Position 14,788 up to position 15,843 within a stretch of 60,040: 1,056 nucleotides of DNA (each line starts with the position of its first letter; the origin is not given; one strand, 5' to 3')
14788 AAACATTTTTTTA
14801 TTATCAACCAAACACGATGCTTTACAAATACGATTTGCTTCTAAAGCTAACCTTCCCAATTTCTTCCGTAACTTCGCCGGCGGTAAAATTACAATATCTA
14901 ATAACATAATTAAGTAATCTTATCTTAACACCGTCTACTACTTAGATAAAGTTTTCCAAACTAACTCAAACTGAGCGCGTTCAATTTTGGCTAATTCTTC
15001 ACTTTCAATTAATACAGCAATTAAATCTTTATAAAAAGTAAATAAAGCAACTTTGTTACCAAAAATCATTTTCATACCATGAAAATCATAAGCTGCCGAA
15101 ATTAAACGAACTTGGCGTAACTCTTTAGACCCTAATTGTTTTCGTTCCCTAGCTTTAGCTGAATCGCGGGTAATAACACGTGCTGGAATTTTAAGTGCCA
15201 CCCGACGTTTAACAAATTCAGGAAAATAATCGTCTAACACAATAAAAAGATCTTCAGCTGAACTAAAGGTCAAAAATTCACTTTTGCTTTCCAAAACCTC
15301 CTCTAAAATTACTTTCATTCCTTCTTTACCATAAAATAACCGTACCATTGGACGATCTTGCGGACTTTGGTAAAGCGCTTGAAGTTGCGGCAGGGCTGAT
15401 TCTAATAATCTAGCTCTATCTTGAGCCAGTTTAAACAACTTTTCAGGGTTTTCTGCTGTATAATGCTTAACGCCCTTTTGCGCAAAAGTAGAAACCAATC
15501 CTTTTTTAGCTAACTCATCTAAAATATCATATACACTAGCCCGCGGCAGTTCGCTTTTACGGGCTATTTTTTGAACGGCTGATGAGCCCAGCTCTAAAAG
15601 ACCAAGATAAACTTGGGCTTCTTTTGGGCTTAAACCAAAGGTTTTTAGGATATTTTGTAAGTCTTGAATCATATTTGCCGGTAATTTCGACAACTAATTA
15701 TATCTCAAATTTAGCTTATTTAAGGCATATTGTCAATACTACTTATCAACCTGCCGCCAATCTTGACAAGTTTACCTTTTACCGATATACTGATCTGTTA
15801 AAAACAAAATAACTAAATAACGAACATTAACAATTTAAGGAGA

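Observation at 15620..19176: Tandem TrmB-headed cassette locus: conserved promoter, hairpin, peptide and terminator flanks around unrelated ORFs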

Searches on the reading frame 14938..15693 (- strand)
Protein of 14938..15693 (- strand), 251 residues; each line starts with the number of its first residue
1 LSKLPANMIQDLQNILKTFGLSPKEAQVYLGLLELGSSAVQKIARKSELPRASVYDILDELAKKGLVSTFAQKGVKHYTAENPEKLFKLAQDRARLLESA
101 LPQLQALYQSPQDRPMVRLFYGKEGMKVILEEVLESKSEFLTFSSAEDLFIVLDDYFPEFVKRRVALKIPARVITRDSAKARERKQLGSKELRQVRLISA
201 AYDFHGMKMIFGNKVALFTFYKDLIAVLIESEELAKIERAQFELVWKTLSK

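Call 7: search_protein_families(library=pfam, proteins=[window:14938-15693:-], max_evalue=1)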
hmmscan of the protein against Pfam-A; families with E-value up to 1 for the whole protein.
window:14938-15693:- (251 aa): 15 families
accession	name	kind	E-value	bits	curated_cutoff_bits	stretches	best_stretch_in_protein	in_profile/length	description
PF01978.25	TrmB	-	2.9e-17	62.7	25.6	1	16-83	1-67/68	Sugar-specific transcriptional regulator TrmB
PF09339.16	HTH_IclR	-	0.00069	19.8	22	1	39-68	20-49/52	IclR helix-turn-helix domain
PF03965.22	Penicillinase_R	-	0.0013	19.5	22.6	1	22-87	2-71/115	Penicillinase repressor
PF01047.28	MarR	-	0.0023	18.2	24.6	1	34-68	14-48/59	MarR family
PF03551.20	PadR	-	0.003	18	27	1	47-74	27-54/75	Transcriptional regulator PadR-like family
PF02334.22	RTP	-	0.023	15.6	26.7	1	7-43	27-63/113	Replication terminator protein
PF09904.15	HTH_43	-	0.026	14.9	27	1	32-78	15-61/89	Winged helix-turn helix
PF22194.2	F-93_WHD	-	0.029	14.9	28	1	39-74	13-52/62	F-93, winged-helix domain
PF10007.15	DUF2250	-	0.032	14.8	24.4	1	40-80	25-65/93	Uncharacterized protein conserved in archaea (DUF2250)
PF12802.13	MarR_2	-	0.04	14.5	27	1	20-67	2-50/61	MarR family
PF24270.1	HTH_Cmi2_C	-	0.041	14.6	27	1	31-69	82-120/125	Cmi2, C-terminal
PF08221.17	HTH_9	-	0.047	14.2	23.4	1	26-68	16-58/62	RNA polymerase III subunit RPC82 helix-turn-helix domain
PF20432.4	Xre-like-HTH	-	0.079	13.7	25.8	0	10-47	13-46/63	Antitoxin Xre-like helix-turn-helix domain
PF02082.26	Rrf2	-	0.13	12.9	30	1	30-69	15-55/132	Iron-dependent Transcriptional regulator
PF24409.1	wHTH-PRTase_assc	-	0.17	12.4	27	1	29-68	3-42/83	wHTH-PRTase associated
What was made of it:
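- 14938..15672 (-): TrmB-family wHTH regulator (244 aa from the ATG; ORF list gives 251 aa from a TTG at 15693). Pfam TrmB 2.9e-17 (call 7).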

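Call 20: find_related_loci(query=window:14938-15693:-, collection=genome_contigs, flank=8000)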
Query window:14938-15693:- (251 aa) in genome_contigs; peptide patterns used: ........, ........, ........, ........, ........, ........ (x = any residue, [..] = any of these).
104 stretches matched a pattern, but none encodes a relative of the query by tblastn (E <= 1e-3).
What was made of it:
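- Tried and rejected: It found nothing (call 20).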

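Call 27: find_homologous_proteins(query=window:14938-15693:-, max_evalue=0.00001)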
Query window:14938-15693:- (251 aa): 40 proteins with E <= 0.00001 among 1077 candidates.
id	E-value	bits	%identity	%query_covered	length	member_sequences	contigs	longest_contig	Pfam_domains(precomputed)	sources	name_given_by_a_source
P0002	1.4e-148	510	100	97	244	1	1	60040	PF01978.26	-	-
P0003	4.0e-131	453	88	96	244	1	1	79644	PF01978.26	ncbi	ncbi:MAG: helix-turn-helix domain-containing protein [Patescibacteria group bacterium]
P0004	4.4e-116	404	76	96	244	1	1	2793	PF01978.26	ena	-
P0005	2.9e-101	356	68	96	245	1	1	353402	PF01978.26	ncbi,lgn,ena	-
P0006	5.4e-91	322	62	96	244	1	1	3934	PF01978.26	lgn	-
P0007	4.0e-78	280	55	96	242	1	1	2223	PF01978.26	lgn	-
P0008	8.0e-78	279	51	98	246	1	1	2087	PF01978.26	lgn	-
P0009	1.1e-77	279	54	96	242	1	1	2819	PF01978.26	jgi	-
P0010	2.8e-74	268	52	95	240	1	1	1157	PF01978.26,PF09339.17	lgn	-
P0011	1.5e-73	265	51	95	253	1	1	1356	PF01978.26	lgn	-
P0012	2.1e-71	258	51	95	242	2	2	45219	PF01978.26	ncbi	-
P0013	4.4e-71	257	52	94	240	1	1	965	PF01978.26,PF09339.17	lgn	-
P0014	1.3e-70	256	52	94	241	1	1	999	PF01978.26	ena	-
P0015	2.0e-70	255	51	94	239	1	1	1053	PF01978.26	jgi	jgi:HTH-type transcriptional regulator, sugar sensing transcriptional regulator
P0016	6.7e-69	250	53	94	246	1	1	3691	PF01047.29,PF13730.13,PF01978.26,PF09339.17,PF13545.13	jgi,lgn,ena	-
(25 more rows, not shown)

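Call 28: find_encoding_contigs(protein=P0003, flank=10000, max_places=3)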
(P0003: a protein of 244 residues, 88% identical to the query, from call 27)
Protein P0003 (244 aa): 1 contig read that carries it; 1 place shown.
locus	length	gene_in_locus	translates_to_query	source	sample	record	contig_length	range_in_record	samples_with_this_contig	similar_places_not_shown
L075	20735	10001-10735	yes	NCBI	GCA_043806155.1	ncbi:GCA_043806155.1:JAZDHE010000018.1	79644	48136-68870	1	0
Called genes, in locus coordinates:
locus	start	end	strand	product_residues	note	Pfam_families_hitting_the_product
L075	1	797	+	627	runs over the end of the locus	PF12229:PG_binding_4, PF04294:VanW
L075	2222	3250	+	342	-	PF06068:TIP49 (faint), PF05496:RuvB_N, PF00004:AAA, PF07728:AAA_5, PF17864:AAA_lid_4, PF05491:WHD_RuvB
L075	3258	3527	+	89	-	-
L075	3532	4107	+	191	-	PF03703:bPH_2 (weak)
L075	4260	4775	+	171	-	-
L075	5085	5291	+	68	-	-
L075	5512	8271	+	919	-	PF02739:5_3_exonuc_N, PF01367:5_3_exonuc, PF01612:DNA_pol_A_exo1, PF22619:DNA_polI_exo1, PF00476:DNA_pol_A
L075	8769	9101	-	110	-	-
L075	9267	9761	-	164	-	-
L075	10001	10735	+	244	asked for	PF01978:TrmB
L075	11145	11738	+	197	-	-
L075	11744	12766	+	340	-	PF21694:DNA_pol3_delta_C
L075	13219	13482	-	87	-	-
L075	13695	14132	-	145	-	PF01467:CTP_transf_like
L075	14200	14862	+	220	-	PF00156:Pribosyltran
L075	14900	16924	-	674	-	PF00270:DEAD (faint), PF04851:ResIII, PF17757:UvrB_inter, PF27431:UvrB_3rd, PF00271:Helicase_C, PF12344:UvrB, PF02151:UVR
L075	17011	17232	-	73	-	-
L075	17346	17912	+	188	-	PF01330:RuvA_N, PF14520:HHH_5, PF07499:RuvA_C (weak)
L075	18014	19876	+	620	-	-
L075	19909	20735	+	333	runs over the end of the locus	PF02388:FemAB, PF13480:Acetyltransf_6, PF02388:FemAB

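Call 29: find_encoding_contigs(protein=P0005, flank=10000, max_places=3)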
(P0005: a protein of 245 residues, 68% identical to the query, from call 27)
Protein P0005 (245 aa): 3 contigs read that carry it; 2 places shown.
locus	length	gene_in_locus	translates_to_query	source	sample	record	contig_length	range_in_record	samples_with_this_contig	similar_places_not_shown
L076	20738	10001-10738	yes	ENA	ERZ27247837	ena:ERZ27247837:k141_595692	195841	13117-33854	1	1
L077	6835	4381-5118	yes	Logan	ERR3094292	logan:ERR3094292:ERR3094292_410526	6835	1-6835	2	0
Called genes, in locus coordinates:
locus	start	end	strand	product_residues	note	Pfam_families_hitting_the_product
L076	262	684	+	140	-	PF00011:HSP20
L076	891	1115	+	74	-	PF11213:DUF3006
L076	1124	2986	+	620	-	PF12229:PG_binding_4, PF04294:VanW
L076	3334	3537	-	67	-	-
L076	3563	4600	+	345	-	PF06068:TIP49 (weak), PF05496:RuvB_N, PF00004:AAA, PF07728:AAA_5, PF17864:AAA_lid_4, PF05491:WHD_RuvB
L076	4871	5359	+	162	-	-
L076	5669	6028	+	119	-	PF04480:DUF559, PF18741:MTES_1575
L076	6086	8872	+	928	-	PF02739:5_3_exonuc_N, PF01367:5_3_exonuc, PF01612:DNA_pol_A_exo1, PF22619:DNA_polI_exo1, PF00476:DNA_pol_A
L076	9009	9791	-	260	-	-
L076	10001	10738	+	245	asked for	PF01978:TrmB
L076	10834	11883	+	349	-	PF21694:DNA_pol3_delta_C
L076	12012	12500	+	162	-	PF01467:CTP_transf_like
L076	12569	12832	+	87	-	PF01649:Ribosomal_S20p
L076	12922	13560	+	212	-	PF00156:Pribosyltran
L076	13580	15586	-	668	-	PF04851:ResIII, PF17757:UvrB_inter, PF27431:UvrB_3rd, PF00271:Helicase_C, PF12344:UvrB, PF02151:UVR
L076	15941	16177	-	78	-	-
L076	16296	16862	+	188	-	PF01330:RuvA_N, PF00633:HHH (faint), PF14520:HHH_5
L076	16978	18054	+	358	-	PF02388:FemAB, PF13480:Acetyltransf_6, PF02388:FemAB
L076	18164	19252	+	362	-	-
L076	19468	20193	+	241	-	PF00483:NTP_transferase, PF12804:NTP_transf_3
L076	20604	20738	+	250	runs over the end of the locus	-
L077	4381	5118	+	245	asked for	PF01978:TrmB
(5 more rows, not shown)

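Call 32: find_encoding_contigs(protein=P0004, flank=6000, max_places=2)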
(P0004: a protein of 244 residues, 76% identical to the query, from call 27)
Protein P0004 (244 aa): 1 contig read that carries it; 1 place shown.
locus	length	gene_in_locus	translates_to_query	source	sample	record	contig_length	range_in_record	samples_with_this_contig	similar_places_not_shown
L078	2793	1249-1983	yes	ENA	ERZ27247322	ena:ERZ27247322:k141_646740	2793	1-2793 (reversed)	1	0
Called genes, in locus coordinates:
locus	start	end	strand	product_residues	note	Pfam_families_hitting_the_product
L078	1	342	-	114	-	?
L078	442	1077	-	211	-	-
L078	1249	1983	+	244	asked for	PF01978:TrmB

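Call 33: find_encoding_contigs(protein=P0006, flank=6000, max_places=2)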
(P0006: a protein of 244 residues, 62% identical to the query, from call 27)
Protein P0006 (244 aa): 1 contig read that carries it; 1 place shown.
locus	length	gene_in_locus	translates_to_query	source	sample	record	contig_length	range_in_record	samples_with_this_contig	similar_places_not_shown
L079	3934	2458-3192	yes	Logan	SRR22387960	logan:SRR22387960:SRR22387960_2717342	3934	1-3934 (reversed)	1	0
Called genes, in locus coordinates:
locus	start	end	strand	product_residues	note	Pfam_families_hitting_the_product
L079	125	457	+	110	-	PF02604:PhdYeFM_antitox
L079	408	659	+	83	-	PF05016:ParE_toxin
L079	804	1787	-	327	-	-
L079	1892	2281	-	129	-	-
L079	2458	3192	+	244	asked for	PF01978:TrmB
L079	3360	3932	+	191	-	?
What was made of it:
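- L079 has a PhD/ParE pair next door (call 33).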

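Call 34: find_encoding_contigs(protein=P0012, flank=6000, max_places=2)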
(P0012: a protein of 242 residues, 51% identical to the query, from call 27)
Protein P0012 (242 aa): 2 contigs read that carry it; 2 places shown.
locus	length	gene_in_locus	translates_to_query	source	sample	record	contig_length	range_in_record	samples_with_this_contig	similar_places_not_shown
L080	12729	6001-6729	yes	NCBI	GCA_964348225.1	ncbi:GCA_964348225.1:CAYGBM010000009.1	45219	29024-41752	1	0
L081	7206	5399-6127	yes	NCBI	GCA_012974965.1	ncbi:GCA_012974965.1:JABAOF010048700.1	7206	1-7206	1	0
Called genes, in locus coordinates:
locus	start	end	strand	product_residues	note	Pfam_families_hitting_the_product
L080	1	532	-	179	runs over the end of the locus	PF00561:Abhydrolase_1, PF06821:Ser_hydrolase, PF12697:Abhydrolase_6, PF12695:Abhydrolase_5 (faint)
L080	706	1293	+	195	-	-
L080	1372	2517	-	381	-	PF13458:Peripla_BP_6, PF13433:Peripla_BP_5, PF01094:ANF_receptor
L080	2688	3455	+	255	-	PF01978:TrmB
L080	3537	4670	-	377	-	PF13433:Peripla_BP_5 (weak), PF13458:Peripla_BP_6, PF01094:ANF_receptor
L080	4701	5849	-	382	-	PF13433:Peripla_BP_5, PF13458:Peripla_BP_6, PF01094:ANF_receptor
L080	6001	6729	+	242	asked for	PF01978:TrmB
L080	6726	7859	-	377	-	PF13433:Peripla_BP_5, PF13458:Peripla_BP_6, PF01094:ANF_receptor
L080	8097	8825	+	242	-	PF01978:TrmB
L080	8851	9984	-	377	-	PF13458:Peripla_BP_6, PF01094:ANF_receptor, PF13433:Peripla_BP_5 (weak)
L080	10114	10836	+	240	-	PF01978:TrmB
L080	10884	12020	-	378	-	PF13433:Peripla_BP_5, PF13458:Peripla_BP_6, PF01094:ANF_receptor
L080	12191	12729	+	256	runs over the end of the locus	PF01978:TrmB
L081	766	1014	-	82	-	-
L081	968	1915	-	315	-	PF13433:Peripla_BP_5, PF13458:Peripla_BP_6, PF01094:ANF_receptor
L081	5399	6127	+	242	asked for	PF01978:TrmB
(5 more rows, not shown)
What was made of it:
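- L080 has five tandem TrmB-PBP units (call 34).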

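Call 36: search_protein_families(library=padloc, proteins=[L075:9267-9761:-, L076:9009-9791:-, L078:442-1077:-, L079:1892-2281:-, L079:804-1787:-, window:14938-15693:-], max_evalue=1)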
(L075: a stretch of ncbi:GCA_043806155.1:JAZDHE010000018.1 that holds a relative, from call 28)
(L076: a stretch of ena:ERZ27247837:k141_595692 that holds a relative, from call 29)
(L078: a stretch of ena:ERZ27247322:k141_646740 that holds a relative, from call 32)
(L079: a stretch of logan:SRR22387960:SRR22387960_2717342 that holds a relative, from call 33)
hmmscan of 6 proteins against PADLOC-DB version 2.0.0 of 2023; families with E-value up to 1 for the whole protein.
L075:9267-9761:- (164 aa): 1 family
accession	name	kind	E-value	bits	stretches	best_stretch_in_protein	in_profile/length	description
PDLC00417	ThsB1|ThsB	-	0.0043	14.6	1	13-87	84-158/303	TIR-like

L076:9009-9791:- (260 aa): 0 families

L078:442-1077:- (211 aa): 0 families

L079:1892-2281:- (129 aa): 0 families

L079:804-1787:- (327 aa): 0 families

window:14938-15693:- (251 aa): 9 families
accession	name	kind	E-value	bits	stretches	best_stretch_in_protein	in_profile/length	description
PDLC01858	CARF3--CARF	-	4.5e-07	28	1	6-72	128-189/204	-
PDLC01268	CasR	-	8e-06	23.9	1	17-78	118-174/179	"CAS-I,CAS-II,CAS-III,CAS-IV,CAS-V,CAS-VI; associated_signaling"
PDLC01434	CasR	-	5.1e-05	21.2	1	16-77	124-180/191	"CAS-I,CAS-II,CAS-III,CAS-IV,CAS-V,CAS-VI; associated_signaling"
PDLC01044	Csa3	-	0.0002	19.3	1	21-75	134-184/194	Type I-A associated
PDLC01438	Csa3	-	0.00021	19.4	1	3-100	129-213/305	"CAS-I,CAS-II,CAS-III,CAS-IV,CAS-V,CAS-VI; associated_signaling"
PDLC01849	CARF3--CARF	-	0.0015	16.2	1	18-69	133-183/197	-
PDLC04368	PDC-M05A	-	0.0068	14.2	1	39-88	31-80/201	-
PDLC01848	CARF3--CARF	-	0.0074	14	1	30-70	143-182/197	-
PDLC01857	CARF3--CARF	-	0.026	12.1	1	10-81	118-186/201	-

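Call 37: search_protein_families(library=phrogs, proteins=[L075:9267-9761:-, L076:9009-9791:-, L078:442-1077:-, L079:1892-2281:-, L079:804-1787:-, window:14938-15693:-], max_evalue=1)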
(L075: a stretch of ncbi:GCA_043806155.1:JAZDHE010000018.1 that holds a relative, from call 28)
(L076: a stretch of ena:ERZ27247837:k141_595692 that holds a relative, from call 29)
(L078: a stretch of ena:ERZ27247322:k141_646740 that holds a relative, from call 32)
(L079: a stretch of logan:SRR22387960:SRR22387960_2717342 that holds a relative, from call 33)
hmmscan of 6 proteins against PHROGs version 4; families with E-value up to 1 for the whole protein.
L075:9267-9761:- (164 aa): 1 family
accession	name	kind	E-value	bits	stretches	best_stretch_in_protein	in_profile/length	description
phrog_33960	-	unknown function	0.38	11.9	1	100-130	52-81/149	-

L076:9009-9791:- (260 aa): 2 families
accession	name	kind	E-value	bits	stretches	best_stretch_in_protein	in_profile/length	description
phrog_2324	-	DNA, RNA and nucleotide metabolism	0.2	12.2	1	88-151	41-105/193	Erf-like ssDNA annealing protein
phrog_33164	-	unknown function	0.21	12.8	1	99-135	10-47/59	-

L078:442-1077:- (211 aa): 0 families

L079:1892-2281:- (129 aa): 3 families
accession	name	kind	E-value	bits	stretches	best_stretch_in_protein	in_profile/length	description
phrog_36191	-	unknown function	0.06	14.7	1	11-57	3-42/60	-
phrog_7184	-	unknown function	0.24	12.6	1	97-118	47-68/80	-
phrog_8779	-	unknown function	0.32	12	1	19-56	38-73/76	-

L079:804-1787:- (327 aa): 1 family
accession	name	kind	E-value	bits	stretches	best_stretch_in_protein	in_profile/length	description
phrog_37638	-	unknown function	0.24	12.4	1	53-74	24-45/54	-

window:14938-15693:- (251 aa): 7 families
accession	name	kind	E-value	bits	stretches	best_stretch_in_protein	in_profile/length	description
phrog_270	-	DNA, RNA and nucleotide metabolism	0.0044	17.4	1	8-82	32-109/383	replication initiation protein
phrog_11046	-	transcription regulation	0.034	15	1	25-75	11-60/94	transcriptional regulator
phrog_2440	-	transcription regulation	0.045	14.7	1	36-77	42-86/126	transcriptional regulator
phrog_8540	-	DNA, RNA and nucleotide metabolism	0.068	14.4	1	39-79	39-79/196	replication initiation O-like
phrog_12817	-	transcription regulation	0.19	12.6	1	8-77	57-128/151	transcriptional regulator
phrog_1123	-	unknown function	0.2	12.5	1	21-69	29-78/112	-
phrog_2030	-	transcription regulation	0.26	12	1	26-73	17-65/202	transcriptional regulator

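Call 45: find_related_loci(query=A2, collection=metagenome_contigs, flank=5000)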
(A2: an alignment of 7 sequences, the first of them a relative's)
Query A2 (244 aa) in metagenome_contigs; peptide patterns used: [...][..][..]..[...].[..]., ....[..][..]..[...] (x = any residue, [..] = any of these).
600 stretches matched a pattern (row limit reached: there are more); 44 encode a relative of the query (tblastn E <= 1e-3); 44 distinct loci.
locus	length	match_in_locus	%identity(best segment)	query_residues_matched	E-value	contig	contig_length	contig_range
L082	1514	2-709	76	7-242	8e-133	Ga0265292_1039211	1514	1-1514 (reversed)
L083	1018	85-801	69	4-242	1e-120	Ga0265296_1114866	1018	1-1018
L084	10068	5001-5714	52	5-242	2e-85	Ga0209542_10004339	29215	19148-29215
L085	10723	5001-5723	51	1-242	2e-85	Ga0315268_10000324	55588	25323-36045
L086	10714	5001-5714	52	5-242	2e-85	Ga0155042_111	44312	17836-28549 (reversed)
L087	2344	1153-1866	51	4-242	1e-85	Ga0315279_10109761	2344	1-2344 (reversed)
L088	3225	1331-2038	50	5-240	3e-78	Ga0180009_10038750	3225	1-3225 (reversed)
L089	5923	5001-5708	48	5-240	3e-76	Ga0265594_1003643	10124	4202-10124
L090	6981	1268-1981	48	2-239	3e-75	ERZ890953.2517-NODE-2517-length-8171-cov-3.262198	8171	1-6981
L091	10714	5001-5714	48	4-242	3e-74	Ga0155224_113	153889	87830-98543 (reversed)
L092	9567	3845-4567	47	2-241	2e-73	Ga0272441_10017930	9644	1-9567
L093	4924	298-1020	48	4-242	4e-72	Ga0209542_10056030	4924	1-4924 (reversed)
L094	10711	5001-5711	46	5-242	1e-69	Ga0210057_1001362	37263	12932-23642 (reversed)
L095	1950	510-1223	43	5-242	2e-71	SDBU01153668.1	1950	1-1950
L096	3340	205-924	45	4-243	3e-69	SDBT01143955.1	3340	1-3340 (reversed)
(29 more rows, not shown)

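Call 57: search_solved_structures(query=A1, max_evalue=0.01)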
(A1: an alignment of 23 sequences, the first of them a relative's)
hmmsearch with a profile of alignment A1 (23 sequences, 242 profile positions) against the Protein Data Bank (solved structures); distinct sequences matched with E-value up to 0.01: 15.
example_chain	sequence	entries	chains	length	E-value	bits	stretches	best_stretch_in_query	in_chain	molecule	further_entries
3qph_A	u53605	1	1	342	1.4e-09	41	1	3-157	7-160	TrmB, a global transcription regulator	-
1sfx_A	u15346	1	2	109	2.5e-07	33.7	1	3-84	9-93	Conserved hypothetical protein AF2008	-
5bpd_A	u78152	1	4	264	2e-06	30.7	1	8-186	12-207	TrmBL2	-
5box_A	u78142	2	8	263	2.2e-06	30.5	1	8-186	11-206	Putative HTH-type transcriptional regulator TrmBL2 | TrmBL2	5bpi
5bqt_A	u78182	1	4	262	2.2e-06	30.5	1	8-186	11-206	Putative HTH-type transcriptional regulator TrmBL2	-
7l1i_A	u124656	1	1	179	0.00042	23.1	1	3-65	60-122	MarR family multidrug resistance pump transcriptional regulator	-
2lvs_A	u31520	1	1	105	0.00052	22.8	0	30-63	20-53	Putative uncharacterized protein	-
5k5o_A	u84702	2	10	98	0.0022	20.7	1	15-90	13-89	AspA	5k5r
5k1y_C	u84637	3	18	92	0.0026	20.5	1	15-88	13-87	AspA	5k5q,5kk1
4rs8_A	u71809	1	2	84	0.0036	20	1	16-87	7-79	AspA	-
4hbl_A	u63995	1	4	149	0.006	19.3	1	4-93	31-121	Transcriptional regulator, MarR family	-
2rdp_A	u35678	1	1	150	0.0061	19.3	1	5-95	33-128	putative transcriptional regulator MarR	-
5hlh_A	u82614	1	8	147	0.0066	19.2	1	4-93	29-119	MarR family transcriptional regulator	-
5hlg_A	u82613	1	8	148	0.0067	19.1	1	4-93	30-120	MarR family transcriptional regulator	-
5hli_A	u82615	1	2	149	0.0068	19.1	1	4-93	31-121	MarR family transcriptional regulator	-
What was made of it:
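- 14938..15672 (-): The family profile hits PDB TrmB 3qph and TrmBL2 5bpd (call 57).
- On TrmB family transcription regulator: The profile hits TrmB 3qph (1.4e-9) and TrmBL2 5bpd (2e-6) (call 57).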

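Call 92: find_related_loci(query=A2, collection=viral_contigs, flank=5000)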
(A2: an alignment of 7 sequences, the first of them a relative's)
Query A2 (244 aa) in viral_contigs; peptide patterns used: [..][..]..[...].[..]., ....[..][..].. (x = any residue, [..] = any of these).
148 stretches matched a pattern, but none encodes a relative of the query by tblastn (E <= 1e-3).
